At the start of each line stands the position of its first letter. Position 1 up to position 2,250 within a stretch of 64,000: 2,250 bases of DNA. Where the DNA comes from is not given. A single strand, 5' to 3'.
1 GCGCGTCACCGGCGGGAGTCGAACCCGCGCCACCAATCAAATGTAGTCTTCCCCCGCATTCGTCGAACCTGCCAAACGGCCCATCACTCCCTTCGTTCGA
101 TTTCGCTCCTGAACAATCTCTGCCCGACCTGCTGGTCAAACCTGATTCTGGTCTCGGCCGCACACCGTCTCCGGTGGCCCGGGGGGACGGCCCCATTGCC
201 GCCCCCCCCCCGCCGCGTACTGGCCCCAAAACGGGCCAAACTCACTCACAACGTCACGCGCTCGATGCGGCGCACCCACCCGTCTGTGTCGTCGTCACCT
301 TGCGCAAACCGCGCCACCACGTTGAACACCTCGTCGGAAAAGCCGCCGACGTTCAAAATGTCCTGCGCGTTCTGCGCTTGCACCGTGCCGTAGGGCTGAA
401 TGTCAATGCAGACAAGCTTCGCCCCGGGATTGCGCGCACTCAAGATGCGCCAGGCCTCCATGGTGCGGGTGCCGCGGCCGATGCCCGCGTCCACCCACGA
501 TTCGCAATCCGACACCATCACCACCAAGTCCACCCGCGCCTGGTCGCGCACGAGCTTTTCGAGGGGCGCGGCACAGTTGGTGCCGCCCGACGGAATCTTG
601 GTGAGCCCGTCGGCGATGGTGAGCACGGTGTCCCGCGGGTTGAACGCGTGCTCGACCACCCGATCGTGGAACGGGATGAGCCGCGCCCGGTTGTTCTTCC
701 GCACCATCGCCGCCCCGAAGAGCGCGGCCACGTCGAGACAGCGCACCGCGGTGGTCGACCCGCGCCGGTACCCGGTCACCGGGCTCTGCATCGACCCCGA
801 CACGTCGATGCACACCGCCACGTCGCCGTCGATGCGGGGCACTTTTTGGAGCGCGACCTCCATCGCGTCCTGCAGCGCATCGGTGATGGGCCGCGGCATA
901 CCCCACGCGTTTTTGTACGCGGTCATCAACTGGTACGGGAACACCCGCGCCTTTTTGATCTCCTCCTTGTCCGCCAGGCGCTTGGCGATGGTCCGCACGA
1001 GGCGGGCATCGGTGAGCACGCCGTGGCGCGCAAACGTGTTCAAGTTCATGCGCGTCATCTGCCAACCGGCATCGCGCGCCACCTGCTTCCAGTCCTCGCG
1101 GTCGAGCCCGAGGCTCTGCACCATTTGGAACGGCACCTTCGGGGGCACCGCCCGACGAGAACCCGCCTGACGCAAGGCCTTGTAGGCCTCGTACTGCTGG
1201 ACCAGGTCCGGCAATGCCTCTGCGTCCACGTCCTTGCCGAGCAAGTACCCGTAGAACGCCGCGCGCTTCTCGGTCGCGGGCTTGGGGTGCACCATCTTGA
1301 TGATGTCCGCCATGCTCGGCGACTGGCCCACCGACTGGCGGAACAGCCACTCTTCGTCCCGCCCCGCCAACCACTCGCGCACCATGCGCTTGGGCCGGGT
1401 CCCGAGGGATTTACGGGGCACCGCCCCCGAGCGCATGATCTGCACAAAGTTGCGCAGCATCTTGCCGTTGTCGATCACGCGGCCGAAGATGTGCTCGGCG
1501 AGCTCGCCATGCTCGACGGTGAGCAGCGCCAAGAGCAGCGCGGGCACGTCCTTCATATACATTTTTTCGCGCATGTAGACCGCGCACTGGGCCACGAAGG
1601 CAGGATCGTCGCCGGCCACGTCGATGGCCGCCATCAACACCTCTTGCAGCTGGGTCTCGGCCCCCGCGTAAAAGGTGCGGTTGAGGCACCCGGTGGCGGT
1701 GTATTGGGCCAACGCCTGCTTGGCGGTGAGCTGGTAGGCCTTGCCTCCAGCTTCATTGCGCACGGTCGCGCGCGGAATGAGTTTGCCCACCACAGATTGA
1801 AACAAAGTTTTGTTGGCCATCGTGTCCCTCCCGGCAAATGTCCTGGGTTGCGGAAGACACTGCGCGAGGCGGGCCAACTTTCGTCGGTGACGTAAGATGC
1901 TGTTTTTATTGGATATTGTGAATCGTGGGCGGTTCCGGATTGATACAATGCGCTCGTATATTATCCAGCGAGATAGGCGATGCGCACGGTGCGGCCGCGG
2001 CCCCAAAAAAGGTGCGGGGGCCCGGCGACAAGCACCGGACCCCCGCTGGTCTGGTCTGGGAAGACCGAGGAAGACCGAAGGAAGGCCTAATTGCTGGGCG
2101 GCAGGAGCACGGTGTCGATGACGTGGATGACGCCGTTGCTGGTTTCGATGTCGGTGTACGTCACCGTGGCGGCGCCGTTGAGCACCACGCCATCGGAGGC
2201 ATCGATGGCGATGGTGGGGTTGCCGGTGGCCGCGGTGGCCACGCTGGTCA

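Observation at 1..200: A tRNA-like element immediately 3' of rsr is a candidate YrlA-type Y RNA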

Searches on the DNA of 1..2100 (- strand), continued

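Call 24: search_with_rna_model(model_id=R1, sources=[L001, L002, L062, L063, L064, L065, L066, L067, L068, L069, L070, L071, L072, L073, L074, L075, L076, L077, L078, L079, L080, L081, L082, L083, L084, L085, L086, L087, L088, L089, L090, L091, L092, L093, L094, L095, L096, L097, L098, L099, L100, L101, L102, L103, L104, L105, L106, L107, L108, L109, L110, L111, L112], max_evalue=0.001)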
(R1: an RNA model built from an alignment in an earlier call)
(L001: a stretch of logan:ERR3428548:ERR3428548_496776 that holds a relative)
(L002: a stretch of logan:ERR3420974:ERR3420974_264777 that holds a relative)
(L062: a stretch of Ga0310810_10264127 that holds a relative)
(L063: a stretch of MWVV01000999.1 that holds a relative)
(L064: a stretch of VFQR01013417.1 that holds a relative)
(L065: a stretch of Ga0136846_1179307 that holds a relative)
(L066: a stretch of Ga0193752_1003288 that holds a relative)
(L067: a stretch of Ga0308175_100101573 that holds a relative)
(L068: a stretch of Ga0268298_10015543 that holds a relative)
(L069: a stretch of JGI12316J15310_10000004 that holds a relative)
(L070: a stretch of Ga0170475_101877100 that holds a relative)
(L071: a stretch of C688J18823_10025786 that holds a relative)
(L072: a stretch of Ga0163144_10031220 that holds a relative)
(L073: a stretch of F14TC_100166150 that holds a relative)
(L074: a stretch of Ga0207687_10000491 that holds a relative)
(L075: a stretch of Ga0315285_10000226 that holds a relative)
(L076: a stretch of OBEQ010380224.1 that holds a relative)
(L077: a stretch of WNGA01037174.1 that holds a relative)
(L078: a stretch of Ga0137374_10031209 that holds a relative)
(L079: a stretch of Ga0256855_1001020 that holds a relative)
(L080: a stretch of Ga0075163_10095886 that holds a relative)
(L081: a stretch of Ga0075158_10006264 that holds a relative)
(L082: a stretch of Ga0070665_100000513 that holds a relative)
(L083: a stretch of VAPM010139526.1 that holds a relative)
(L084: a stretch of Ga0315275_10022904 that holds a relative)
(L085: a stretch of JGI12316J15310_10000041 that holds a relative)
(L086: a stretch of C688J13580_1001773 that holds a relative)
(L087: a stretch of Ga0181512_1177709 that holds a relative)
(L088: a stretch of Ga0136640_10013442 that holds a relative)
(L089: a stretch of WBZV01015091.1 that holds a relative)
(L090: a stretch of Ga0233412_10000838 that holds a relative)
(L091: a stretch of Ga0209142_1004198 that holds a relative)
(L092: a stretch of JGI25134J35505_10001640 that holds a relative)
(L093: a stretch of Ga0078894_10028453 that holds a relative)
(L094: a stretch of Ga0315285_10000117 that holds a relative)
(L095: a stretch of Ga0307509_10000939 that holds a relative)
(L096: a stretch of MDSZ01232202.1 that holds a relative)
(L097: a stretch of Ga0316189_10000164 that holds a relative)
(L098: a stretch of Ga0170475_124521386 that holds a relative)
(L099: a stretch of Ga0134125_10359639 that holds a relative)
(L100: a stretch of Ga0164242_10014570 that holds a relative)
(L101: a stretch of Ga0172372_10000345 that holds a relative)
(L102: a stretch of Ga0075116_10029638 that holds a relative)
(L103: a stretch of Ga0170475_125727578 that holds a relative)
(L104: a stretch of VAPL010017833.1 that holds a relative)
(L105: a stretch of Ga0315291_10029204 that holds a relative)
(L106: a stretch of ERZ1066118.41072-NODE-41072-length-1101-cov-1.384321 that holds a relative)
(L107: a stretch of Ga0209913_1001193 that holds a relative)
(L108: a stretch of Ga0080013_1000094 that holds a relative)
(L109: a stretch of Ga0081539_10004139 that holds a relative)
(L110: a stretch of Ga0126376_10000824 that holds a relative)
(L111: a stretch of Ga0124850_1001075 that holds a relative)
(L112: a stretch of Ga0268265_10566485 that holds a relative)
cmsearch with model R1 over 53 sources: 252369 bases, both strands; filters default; matches with E-value up to 0.001: 99.
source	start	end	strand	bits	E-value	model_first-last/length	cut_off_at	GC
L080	1815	1947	+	123.7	1.5e-35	1-133/133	no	0.58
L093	1748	1880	+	122.9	2.8e-35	1-133/133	no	0.56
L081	4754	4889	+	120.4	1.6e-34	1-133/133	no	0.62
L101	4469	4601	+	118.3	7.2e-34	1-133/133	no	0.59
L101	4330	4460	+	116.1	3.5e-33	1-133/133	no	0.63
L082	4577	4707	+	115.1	7.2e-33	1-133/133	no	0.59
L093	1608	1739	+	112.2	5.7e-32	1-133/133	no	0.61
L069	4658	4802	+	111.6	8.5e-32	1-133/133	no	0.59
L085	4672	4809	+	108.9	6e-31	1-133/133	no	0.61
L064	1178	1307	+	108.2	9.9e-31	1-133/133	no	0.57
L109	5697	5831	+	107.2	2.1e-30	1-133/133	no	0.55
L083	4823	4965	+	106.8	2.7e-30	1-133/133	no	0.45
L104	1244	1386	+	106.8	2.7e-30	1-133/133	no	0.45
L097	4555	4690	+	103.1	3.9e-29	1-133/133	no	0.55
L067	187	323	+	101.2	1.4e-28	1-133/133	no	0.55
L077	3733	3849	+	100.7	2.1e-28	1-133/133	no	0.62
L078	4672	4788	+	100.7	2.1e-28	1-133/133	no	0.62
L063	2599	2731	+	95.3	9.6e-27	1-133/133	no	0.49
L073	4671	4791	+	92.9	5.3e-26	1-133/133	no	0.6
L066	2563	2702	+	89.2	7.5e-25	1-133/133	no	0.53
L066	2256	2393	+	88.8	9.8e-25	1-133/133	no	0.53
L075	5039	5166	+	84.3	2.5e-23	1-133/133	no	0.52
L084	4390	4519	+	82.2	1.2e-22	1-133/133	no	0.42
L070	2076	2207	+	75.4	1.5e-20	1-133/133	no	0.61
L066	2710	2823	+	73.2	6.8e-20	1-133/133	no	0.47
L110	4106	4227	+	73.2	6.9e-20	1-133/133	no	0.61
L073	4561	4667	+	67.2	5e-18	1-133/133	no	0.65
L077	3625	3730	+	63.6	6.3e-17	1-133/133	no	0.68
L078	4564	4669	+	63.6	6.3e-17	1-133/133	no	0.68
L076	5139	5275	+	62.1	1.8e-16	1-133/133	no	0.66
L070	1903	2002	+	60.7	5.1e-16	8-126/133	no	0.56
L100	1147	1254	+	58.7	2.1e-15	1-133/133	no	0.73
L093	1404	1521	+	58.4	2.6e-15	1-133/133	no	0.66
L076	4942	5047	+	56.3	1.2e-14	1-133/133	no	0.57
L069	4549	4612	+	54.1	5.9e-14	1-133/133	no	0.48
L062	1785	1882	+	50.1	1e-12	1-130/133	3'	0.59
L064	64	194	+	48.3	3.5e-12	1-133/133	no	0.6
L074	4574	4638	+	47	9.3e-12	1-133/133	no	0.49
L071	2359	2439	+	46.3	1.5e-11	1-133/133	no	0.6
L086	1339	1419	+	46.3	1.5e-11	1-133/133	no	0.6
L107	4692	4796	+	46.2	1.6e-11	1-133/133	no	0.56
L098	1053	1152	+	44.4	5.8e-11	1-133/133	no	0.54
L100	1052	1122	+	43.6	1e-10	1-133/133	no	0.61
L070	1741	1868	+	42.9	1.7e-10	1-133/133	no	0.66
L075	4702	4805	+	42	3.1e-10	1-133/133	no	0.51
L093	1305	1370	+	41.8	3.6e-10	1-133/133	no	0.58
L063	2738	2804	+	41.1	6.1e-10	1-133/133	no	0.37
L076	4792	4920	+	40.8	7.6e-10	1-133/133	no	0.67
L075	4816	4881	+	40.3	1.1e-09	1-133/133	no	0.42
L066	2829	2937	+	39.7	1.6e-09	1-133/133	no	0.54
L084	4223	4360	+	39.2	2.3e-09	1-133/133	no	0.38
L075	4635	4695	+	38.8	3e-09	1-133/133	no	0.49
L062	57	168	+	38.3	4.3e-09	1-133/133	no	0.54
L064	2992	3103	+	38.1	5.3e-09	1-133/133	no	0.59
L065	1710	1811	+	37.9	6e-09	1-133/133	no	0.54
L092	4280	4366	+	36.8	1.3e-08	1-133/133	no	0.41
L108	4994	5080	+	36.8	1.3e-08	1-133/133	no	0.41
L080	1742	1801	+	36.6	1.4e-08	1-133/133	no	0.62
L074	4643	4732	+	36.5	1.6e-08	1-133/133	no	0.61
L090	2896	2971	+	36.3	1.9e-08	1-133/133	no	0.49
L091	3621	3696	+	36.3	1.9e-08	1-133/133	no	0.49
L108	5086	5161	+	36.2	2e-08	1-133/133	no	0.47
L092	4372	4447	+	36.1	2.2e-08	1-133/133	no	0.49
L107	4825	4952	+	36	2.2e-08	1-133/133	no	0.55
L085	4563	4630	+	35.3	3.7e-08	1-133/133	no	0.57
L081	4679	4741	+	35.3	3.8e-08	1-133/133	no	0.63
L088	1372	1505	+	35.1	4.4e-08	1-133/133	no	0.43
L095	6333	6456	+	34.6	6.2e-08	1-133/133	no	0.52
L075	4967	5028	+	33.8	1.1e-07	1-133/133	no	0.52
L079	1969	2037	+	33.7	1.1e-07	1-133/133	no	0.41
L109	5524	5597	+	33.7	1.2e-07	1-133/133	no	0.57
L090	2805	2890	+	33.7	1.2e-07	1-133/133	no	0.43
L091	3530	3615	+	33.7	1.2e-07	1-133/133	no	0.43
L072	4601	4665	+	33.6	1.3e-07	1-133/133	no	0.54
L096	4404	4489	+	32.9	2e-07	28-109/133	no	0.51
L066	2128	2207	+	32.8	2.3e-07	32-109/133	no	0.55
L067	2133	2245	+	32.3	3.2e-07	1-133/133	no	0.52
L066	521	651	+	32.2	3.5e-07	1-133/133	no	0.48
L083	4692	4811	+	31.5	5.7e-07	1-133/133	no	0.4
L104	1113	1232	+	31.5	5.7e-07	1-133/133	no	0.4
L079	1833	1927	+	30.9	9e-07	1-133/133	no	0.45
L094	5945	6008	+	30.6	1.1e-06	1-133/133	no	0.38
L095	4728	4800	+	30.3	1.3e-06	1-133/133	no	0.53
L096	787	854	+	28.4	5.2e-06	1-133/133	no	0.37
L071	2479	2550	+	27.9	7.5e-06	1-133/133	no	0.61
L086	1459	1530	+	27.9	7.5e-06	1-133/133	no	0.61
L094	6014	6077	+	26.9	1.5e-05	1-133/133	no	0.36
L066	2021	2106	+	26.9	1.5e-05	28-109/133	no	0.57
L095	4630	4701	+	26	2.9e-05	1-133/133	no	0.51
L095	5035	5120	+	25.5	4.2e-05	32-109/133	no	0.56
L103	45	173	+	24.9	6.2e-05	1-133/133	no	0.47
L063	916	975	+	24.2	0.00011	45-101/133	no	0.5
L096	613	717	+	23.8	0.00014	1-133/133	no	0.53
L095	294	423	+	23.2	0.00021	1-133/133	no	0.59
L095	6906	6976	+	23.1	0.00023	41-109/133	no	0.59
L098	1156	1282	+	21.8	0.00056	1-133/133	no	0.54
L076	299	368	-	21.4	0.00078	44-109/133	no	0.56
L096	544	612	+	21.3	0.00082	1-133/133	no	0.36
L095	636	712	+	21.3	0.00084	41-109/133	no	0.53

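Call 29: search_with_rna_model(model_id=R1, source=window, start=1, end=2100, filters=off, max_evalue=10, show_alignments=3)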
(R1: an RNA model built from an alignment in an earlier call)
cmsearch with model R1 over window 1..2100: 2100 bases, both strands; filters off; matches with E-value up to 10: 34.
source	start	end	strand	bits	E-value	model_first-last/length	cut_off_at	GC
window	12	28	-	13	0.0025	45-61/133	no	0.76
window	1023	1082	-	8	0.091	1-133/133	no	0.63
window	1023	1082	+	7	0.18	1-133/133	no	0.63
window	182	207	-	7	0.18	1-133/133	no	0.85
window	2017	2043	-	6.9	0.19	1-133/133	no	0.81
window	786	837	+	5.9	0.41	1-133/133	no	0.69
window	1478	1596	-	5.6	0.5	1-133/133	no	0.64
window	182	207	+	5.6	0.52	1-133/133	no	0.85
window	1828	1856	+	5.1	0.73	1-133/133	no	0.62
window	1590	1629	+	5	0.75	1-133/133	no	0.73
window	1205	1282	+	4.6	1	1-133/133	no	0.68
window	786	837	-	4.2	1.4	1-133/133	no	0.69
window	1493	1512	+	3.9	1.7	1-133/133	no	0.75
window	620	654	+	3.7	1.9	1-133/133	no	0.69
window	710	741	-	3.7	1.9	1-133/133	no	0.75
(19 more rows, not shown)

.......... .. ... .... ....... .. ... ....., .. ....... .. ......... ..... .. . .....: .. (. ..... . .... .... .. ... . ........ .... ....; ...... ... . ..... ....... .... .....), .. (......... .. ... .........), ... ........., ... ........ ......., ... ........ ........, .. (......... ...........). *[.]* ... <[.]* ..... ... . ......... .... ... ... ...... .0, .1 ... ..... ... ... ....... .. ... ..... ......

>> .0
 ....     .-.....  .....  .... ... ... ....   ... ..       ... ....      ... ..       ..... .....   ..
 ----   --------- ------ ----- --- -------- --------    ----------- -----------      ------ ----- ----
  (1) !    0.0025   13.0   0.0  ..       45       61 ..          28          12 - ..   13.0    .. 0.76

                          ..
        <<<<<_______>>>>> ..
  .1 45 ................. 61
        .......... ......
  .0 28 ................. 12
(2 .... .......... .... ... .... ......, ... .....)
